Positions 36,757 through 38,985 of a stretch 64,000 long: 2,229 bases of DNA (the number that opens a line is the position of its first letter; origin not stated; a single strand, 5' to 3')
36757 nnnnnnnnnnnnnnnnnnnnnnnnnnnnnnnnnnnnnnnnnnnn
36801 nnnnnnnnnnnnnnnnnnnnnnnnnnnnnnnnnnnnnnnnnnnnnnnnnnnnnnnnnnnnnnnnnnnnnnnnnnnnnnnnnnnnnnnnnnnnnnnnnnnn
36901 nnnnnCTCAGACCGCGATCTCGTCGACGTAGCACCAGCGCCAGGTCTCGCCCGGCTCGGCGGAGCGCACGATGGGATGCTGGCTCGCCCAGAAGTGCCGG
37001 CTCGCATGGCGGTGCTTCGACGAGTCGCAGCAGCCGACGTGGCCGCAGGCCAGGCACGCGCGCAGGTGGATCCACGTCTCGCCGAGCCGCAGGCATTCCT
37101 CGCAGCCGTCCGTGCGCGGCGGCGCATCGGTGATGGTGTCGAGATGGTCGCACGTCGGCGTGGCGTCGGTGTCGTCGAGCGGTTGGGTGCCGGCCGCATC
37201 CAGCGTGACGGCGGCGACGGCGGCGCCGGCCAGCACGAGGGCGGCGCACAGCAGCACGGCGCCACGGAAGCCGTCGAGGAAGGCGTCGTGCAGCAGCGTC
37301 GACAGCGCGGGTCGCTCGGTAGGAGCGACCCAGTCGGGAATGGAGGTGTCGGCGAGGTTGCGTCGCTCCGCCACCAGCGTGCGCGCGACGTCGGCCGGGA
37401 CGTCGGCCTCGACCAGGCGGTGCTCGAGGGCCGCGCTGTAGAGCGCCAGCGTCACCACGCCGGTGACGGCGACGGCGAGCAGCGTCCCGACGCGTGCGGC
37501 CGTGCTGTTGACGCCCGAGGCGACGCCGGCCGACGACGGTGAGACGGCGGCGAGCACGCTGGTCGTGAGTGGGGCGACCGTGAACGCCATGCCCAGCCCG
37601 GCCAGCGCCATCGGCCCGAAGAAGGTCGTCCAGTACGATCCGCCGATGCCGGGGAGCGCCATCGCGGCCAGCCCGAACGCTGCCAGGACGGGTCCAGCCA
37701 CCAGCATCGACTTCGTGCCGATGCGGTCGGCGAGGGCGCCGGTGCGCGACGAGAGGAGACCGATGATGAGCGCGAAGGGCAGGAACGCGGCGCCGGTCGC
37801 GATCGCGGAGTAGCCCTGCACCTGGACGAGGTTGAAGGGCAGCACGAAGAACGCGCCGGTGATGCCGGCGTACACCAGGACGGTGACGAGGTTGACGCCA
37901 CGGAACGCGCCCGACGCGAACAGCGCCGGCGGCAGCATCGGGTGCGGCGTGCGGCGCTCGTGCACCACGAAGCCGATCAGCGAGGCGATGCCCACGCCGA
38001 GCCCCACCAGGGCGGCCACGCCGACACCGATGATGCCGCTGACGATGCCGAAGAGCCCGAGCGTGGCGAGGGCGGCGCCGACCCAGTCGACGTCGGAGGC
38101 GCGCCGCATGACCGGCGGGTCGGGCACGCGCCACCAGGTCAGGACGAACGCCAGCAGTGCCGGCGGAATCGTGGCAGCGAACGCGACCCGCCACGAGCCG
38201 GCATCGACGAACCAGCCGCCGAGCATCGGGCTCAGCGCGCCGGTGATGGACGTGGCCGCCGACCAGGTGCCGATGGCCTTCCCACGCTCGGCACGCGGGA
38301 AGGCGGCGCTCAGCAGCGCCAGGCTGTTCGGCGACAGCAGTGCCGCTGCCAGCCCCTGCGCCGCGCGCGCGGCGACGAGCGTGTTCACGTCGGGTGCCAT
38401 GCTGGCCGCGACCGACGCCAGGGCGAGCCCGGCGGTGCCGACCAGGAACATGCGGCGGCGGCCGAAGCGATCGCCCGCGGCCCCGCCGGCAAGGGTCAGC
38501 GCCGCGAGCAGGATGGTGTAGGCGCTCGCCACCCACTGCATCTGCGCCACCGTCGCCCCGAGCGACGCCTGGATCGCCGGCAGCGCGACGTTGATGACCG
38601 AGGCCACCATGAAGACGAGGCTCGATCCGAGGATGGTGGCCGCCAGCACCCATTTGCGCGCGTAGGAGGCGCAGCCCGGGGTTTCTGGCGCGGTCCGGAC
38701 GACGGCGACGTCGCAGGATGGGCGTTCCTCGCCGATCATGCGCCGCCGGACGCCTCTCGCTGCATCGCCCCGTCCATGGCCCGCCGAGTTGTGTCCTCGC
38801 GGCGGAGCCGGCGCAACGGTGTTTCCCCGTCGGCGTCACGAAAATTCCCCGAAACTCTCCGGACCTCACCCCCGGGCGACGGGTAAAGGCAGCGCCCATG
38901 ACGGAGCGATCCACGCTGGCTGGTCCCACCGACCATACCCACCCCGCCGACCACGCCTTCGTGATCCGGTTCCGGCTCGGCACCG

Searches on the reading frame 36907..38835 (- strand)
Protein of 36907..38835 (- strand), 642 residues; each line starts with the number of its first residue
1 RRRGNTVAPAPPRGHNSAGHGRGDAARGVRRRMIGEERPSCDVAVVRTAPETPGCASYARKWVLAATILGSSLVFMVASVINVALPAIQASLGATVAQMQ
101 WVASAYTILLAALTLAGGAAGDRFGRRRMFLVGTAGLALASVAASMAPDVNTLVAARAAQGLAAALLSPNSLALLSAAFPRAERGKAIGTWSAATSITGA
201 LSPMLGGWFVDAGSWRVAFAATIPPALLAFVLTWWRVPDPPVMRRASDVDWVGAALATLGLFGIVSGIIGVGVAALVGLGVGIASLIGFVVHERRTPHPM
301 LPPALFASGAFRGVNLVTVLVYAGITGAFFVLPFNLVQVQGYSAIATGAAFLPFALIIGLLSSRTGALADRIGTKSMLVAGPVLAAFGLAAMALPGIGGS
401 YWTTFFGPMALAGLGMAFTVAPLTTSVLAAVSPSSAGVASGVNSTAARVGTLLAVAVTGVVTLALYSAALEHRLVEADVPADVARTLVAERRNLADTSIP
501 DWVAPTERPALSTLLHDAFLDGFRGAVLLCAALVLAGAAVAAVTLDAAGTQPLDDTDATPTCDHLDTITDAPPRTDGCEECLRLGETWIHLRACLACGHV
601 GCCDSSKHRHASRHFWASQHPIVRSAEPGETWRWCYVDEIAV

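Call 79: search_protein_families(library=pfam, proteins=[window:36907-38835:-], max_evalue=0.0001)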
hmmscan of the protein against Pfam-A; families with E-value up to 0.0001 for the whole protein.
window:36907-38835:- (642 aa): 2 families
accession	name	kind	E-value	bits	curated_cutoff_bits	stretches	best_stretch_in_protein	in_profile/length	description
PF07690.21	MFS_1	-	2.7e-52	178.3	33.4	1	68-454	2-346/347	Major Facilitator Superfamily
PF02148.25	zf-UBP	-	1.7e-10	41.4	22.7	1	578-639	1-55/63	Zn-finger in ubiquitin-hydrolases and other protein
